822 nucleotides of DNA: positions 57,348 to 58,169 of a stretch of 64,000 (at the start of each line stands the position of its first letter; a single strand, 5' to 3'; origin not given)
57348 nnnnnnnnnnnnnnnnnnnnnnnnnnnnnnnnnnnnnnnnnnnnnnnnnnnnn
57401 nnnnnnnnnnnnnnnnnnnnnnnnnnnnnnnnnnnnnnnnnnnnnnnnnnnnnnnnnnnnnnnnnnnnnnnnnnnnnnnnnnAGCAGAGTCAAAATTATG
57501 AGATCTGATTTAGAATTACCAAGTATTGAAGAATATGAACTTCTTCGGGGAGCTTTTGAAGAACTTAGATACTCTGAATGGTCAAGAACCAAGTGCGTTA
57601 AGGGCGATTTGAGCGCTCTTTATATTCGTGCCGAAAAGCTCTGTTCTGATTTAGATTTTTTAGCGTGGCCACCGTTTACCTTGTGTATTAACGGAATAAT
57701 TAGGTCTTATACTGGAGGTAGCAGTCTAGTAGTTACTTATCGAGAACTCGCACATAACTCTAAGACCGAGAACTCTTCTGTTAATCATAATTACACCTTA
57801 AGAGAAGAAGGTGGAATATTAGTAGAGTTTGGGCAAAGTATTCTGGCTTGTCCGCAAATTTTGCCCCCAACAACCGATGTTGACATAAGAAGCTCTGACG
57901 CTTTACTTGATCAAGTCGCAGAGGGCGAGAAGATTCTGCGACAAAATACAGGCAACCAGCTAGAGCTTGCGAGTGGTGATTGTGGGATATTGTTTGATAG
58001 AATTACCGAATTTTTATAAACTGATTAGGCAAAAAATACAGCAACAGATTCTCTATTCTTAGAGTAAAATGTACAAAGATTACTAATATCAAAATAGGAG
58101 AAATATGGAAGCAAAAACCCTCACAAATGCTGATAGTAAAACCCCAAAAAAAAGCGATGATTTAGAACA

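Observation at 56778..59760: Lineage-specific cluster of three unknown proteins plus a NYN/LabA-like RNase next to a sortase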

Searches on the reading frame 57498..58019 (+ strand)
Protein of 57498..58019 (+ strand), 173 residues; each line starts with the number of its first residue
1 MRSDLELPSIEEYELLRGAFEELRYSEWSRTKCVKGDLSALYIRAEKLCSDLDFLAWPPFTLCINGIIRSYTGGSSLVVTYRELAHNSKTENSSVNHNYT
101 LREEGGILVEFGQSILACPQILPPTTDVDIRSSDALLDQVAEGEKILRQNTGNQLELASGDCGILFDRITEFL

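Call 3: search_protein_families(library=pfam, proteins=[window:57498-58019:+], max_evalue=1)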
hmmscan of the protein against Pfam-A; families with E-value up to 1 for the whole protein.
window:57498-58019:+ (173 aa): 0 families

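Call 4: search_protein_families(library=padloc, proteins=[window:57498-58019:+], max_evalue=1)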
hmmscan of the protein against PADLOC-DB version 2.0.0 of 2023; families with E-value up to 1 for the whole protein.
window:57498-58019:+ (173 aa): 0 families

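Call 5: search_protein_families(library=ncbifam, proteins=[window:57498-58019:+], max_evalue=1)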
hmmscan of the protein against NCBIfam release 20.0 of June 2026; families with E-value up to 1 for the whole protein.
window:57498-58019:+ (173 aa): 0 families

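Call 6: search_protein_families(library=phrogs, proteins=[window:57498-58019:+], max_evalue=1)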
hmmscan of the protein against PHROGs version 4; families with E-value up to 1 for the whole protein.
window:57498-58019:+ (173 aa): 0 families

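Call 16: find_homologous_proteins(query=window:57498-58019:+)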
Query window:57498-58019:+ (173 aa): 11 proteins with E <= 0.001 among 75 candidates.
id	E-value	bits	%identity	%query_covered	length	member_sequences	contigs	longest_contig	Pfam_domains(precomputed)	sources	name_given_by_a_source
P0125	4.0e-110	383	100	100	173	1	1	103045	-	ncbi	-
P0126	3.3e-77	276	77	100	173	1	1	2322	-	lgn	-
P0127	1.1e-72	261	71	100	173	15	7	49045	-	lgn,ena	-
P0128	3.3e-72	260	69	100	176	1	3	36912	-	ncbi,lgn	-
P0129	1.5e-71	258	70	99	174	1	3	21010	-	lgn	-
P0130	1.7e-62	228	58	99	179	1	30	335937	-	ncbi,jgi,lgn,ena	jgi:hypothetical protein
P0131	1.3e-42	164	48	96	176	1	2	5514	-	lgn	-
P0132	2.1e-42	163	47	96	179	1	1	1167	-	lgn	-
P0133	1.9e-40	156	46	94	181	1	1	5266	-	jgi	jgi:hypothetical protein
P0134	9.1e-40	154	53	78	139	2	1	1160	-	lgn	-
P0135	2.8e-34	136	42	97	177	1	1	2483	-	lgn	-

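Call 39: find_encoding_contigs(protein=P0130, flank=7000, max_places=2)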
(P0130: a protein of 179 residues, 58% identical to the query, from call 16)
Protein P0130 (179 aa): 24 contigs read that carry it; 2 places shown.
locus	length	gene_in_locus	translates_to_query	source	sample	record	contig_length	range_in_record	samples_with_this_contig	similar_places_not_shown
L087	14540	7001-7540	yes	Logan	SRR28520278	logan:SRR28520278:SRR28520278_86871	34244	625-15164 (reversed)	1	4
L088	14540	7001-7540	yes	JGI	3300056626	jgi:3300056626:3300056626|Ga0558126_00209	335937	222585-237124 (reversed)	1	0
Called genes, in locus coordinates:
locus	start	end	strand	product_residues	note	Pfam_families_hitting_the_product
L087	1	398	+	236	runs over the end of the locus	-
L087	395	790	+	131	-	PF00072:Response_reg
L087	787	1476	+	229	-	PF11967:RecO_N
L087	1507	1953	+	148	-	-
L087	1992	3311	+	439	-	PF00587:tRNA-synt_2b, PF03129:HGTP_anticodon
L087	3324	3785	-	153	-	PF00293:NUDIX, PF22327:Nudt16-like (faint)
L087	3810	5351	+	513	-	PF00270:DEAD (faint), PF05970:PIF1, PF13191:AAA_16 (faint), PF13245:AAA_19, PF13401:AAA_22, PF13604:AAA_30, PF21530:Pif1_2B_dom (weak)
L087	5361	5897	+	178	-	PF01928:CYTH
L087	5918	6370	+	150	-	-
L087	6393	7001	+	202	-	PF01928:CYTH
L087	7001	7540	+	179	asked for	-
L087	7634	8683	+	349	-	PF16162:KwaB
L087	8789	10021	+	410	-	-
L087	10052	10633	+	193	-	PF01936:NYN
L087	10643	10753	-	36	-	-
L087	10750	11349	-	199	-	PF04203:Sortase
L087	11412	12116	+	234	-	PF08713:DNA_alkylation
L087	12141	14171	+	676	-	-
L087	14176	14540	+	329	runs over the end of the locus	?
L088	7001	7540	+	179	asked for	-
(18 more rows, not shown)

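Call 40: find_encoding_contigs(protein=P0131, flank=7000, max_places=2)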
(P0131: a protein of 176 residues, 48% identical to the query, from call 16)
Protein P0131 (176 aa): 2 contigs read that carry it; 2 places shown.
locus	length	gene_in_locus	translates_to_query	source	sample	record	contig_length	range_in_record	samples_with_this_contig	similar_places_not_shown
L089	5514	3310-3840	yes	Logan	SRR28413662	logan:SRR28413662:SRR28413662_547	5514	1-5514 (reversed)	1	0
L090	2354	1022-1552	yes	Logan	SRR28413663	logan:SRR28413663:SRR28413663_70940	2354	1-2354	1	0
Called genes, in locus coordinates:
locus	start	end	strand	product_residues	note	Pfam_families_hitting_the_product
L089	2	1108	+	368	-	?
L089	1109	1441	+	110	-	PF03992:ABM (weak)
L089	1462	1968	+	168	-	PF10706:Aminoglyc_resit, PF14907:NTP_transf_5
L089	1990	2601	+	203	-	-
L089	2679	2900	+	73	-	-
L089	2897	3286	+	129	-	PF02661:Fic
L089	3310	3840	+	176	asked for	-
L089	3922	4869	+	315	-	-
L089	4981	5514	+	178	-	?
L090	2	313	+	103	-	?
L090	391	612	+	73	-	-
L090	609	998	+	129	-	PF02661:Fic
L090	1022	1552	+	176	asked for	-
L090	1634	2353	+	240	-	?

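Call 42: search_protein_families(library=padloc, proteins=[L089:3922-4869:+, L087:3810-5351:+, L087:5361-5897:+, L087:6393-7001:+, L089:1990-2601:+], max_evalue=0.1)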
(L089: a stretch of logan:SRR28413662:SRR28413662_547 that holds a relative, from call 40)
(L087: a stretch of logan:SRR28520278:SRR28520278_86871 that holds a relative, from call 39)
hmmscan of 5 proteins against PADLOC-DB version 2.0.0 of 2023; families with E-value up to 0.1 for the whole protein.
L089:3922-4869:+ (315 aa): 0 families

L087:3810-5351:+ (513 aa): 20 families
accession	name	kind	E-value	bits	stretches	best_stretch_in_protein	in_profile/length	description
PDLC05065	PDC-S68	-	5.8e-19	65.4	2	9-150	609-745/1221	-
PDLC05064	PDC-S68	-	1.8e-18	63.7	2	23-150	703-824/1273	-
PDLC01734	typeIV_RecD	-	1.6e-15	54.4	1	9-206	343-525/763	RecD_0_IVD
PDLC04475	PDC-M16A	-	2.7e-13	47.3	1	17-318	27-345/721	-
PDLC01148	RecD_like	-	3.5e-13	46.7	1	9-188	317-478/719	RecD/Tra ATPase fused to N-terminal HHH domain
PDLC05066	PDC-S68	-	3.7e-13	46.4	1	9-152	582-723/1202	-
PDLC04476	PDC-M16A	-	7.3e-13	45.8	1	22-337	27-360/691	-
PDLC05035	PDC-S53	-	6.6e-09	32.4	2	309-366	780-836/900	-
PDLC02372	Nhi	-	3.1e-06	24.1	1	11-144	189-297/470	-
PDLC04140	mad8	-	1e-05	23.2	1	17-65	24-75/314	mads_8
PDLC04474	PDC-M16A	-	1.5e-05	21.7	1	23-152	238-380/917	-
PDLC02350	AbiO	-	2.7e-05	21.1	1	9-119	183-277/468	AbiO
PDLC04472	PDC-M16A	-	3e-05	20.5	1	21-156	241-398/930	-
PDLC05031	PDC-S49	-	0.00013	19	1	22-51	26-56/624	-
PDLC00135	GajB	-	0.001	16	1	6-53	6-53/603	UrvD helicase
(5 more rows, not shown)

L087:5361-5897:+ (178 aa): 0 families

L087:6393-7001:+ (202 aa): 0 families

L089:1990-2601:+ (203 aa): 0 families

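Call 66: search_protein_families(library=pfam, proteins=[L089:3922-4869:+], max_evalue=0.01)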
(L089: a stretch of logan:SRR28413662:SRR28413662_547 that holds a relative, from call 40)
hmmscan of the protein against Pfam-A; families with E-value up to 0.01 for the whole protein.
L089:3922-4869:+ (315 aa): 1 family
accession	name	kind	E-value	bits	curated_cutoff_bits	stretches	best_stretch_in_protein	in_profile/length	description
PF13023.12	HD_3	-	9.9e-05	22.7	22.5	1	76-143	24-89/165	HD domain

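Call 70: predict_structure(alignment_id=A2)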
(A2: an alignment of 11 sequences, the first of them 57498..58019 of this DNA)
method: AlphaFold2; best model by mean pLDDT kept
length: 173 residues; sequences in the alignment: 11
mean_pLDDT: 69.7   pTM: 0.62
mean pLDDT of the five models: 69.7, 69.5, 68.6, 67.7, 66.4
residues with pLDDT >= 90: 29; 70-90: 72; 50-70: 22; < 50: 50
segments of 3 or more residues with pLDDT < 50: 1-4, 54-56, 119-140, 142-160
pLDDT, mean of each block of 10 residues (from residue 1): 58 90 90 86 85 57 89 90 67 72 88 67 37 44 47 39 74 79
secondary structure, 60 per line:
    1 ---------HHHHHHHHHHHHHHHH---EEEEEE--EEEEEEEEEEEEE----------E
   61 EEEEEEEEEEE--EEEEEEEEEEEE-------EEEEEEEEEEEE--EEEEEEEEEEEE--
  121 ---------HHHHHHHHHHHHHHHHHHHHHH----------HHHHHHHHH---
elements in order: H10-25 E29-34 E37-49 E60-71 E74-85 E93-104 E107-118 H130-151 H162-170

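Call 74: fold_search(model_id=the predicted structure, library=pdb)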
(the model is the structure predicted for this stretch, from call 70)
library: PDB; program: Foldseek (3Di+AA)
matches with E <= 10: 409; with E <= 0.001: 0
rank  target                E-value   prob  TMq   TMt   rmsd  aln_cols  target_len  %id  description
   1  8f8q_G                2.5e-02  0.84  0.30  0.20  18.7       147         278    8  Cryo-EM structure of the CapZ-capped barbed end of F-actin (released 2023-06-07)
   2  9y9l_Y                2.9e-02  0.87  0.31  0.21  19.4       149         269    7  CP at the barbed end with one cofilin on second-to-last subunit (released 2026-03-04)
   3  9yim_Y                3.0e-02  0.84  0.30  0.21  19.5       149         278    7  Capping protein bound to the barbed end of F-actin (released 2026-03-04)
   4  1izn_A                3.0e-02  0.82  0.30  0.21  19.8       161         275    6  Crystal Structure of Actin Filament Capping Protein CapZ (released 2003-04-08)
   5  3lk4_1                3.4e-02  0.51  0.24  0.18  22.8       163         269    8  Crystal structure of CapZ bound to the uncapping motif from CD2AP (released 2010-04-07)
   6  5afu_K                3.8e-02  0.77  0.29  0.20  19.7       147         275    7  Cryo-EM structure of dynein tail-dynactin-BICD2N complex (released 2015-03-11)
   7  3aaa_A                4.3e-02  0.77  0.30  0.21  19.4       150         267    7  Crystal Structure of Actin capping protein in complex with V-1 (released 2010-08-04)
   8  7ds8_A                4.5e-02  0.51  0.24  0.17  22.3       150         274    7  Crystal structure of actin capping protein in complex with twinflin-1/CD2AP CPI chimera peptide (CDN-TWC) (released 2021-03-03)
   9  7dsa_A                5.4e-02  0.69  0.29  0.21  19.6       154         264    6  Crystal structure of actin capping protein in complex with V-1 (space group P62) (released 2021-03-03)
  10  7ds3_A                5.7e-02  0.44  0.24  0.18  22.7       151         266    7  Crystal structure of actin capping protein in complex with twinflin-2 C-terminus tail (released 2021-03-03)
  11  9b85_N                6.4e-02  0.60  0.27  0.18  20.1       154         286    8  Cryo-EM structure of human dynactin complex bound to Chlamydia effector Dre1 (released 2025-04-16)
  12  1izn_C                6.4e-02  0.51  0.32  0.22  23.8       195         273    9  Crystal Structure of Actin Filament Capping Protein CapZ (released 2003-04-08)
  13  3aa1_A                8.0e-02  0.25  0.25  0.18  25.6       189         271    8  Crystal structure of Actin capping protein in complex with the Cp-binding motif derived from CKIP-1 (released 2010-08-04)
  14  7ds2_A                9.0e-02  0.60  0.30  0.21  19.4       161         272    6  Crystal structure of actin capping protein in complex with twinflin-1 C-terminus tail (released 2021-03-03)
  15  4akr_C                1.0e-01  0.66  0.33  0.23  13.3       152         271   12  Crystal Structure of the cytoplasmic actin capping protein Cap32_34 from Dictyostelium discoideum (released 2012-07-04)
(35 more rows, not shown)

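Call 101: search_solved_structures(query=A2, max_evalue=10)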
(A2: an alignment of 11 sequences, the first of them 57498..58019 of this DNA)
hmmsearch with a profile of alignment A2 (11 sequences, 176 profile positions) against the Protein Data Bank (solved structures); distinct sequences matched with E-value up to 10: 5.
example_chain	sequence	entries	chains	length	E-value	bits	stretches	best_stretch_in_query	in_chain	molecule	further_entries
8bb8_A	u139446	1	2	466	0.66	12.9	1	14-93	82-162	Aldehyde dehydrogenase, dimeric NADP-preferring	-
9ig2_A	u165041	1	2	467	0.66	12.9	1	14-93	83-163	Aldehyde dehydrogenase, dimeric NADP-preferring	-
3m3n_W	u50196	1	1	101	0.68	12.8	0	125-155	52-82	Neural Wiskott-Aldrich syndrome protein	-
3sza_A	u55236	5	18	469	1.8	11.5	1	14-93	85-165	Aldehyde dehydrogenase, dimeric NADP-preferring | Aldehyde dehydrogenase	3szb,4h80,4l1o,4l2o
6ksy_A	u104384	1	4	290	2.1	11.3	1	126-166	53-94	Arginase/agmatinase/formiminoglutamase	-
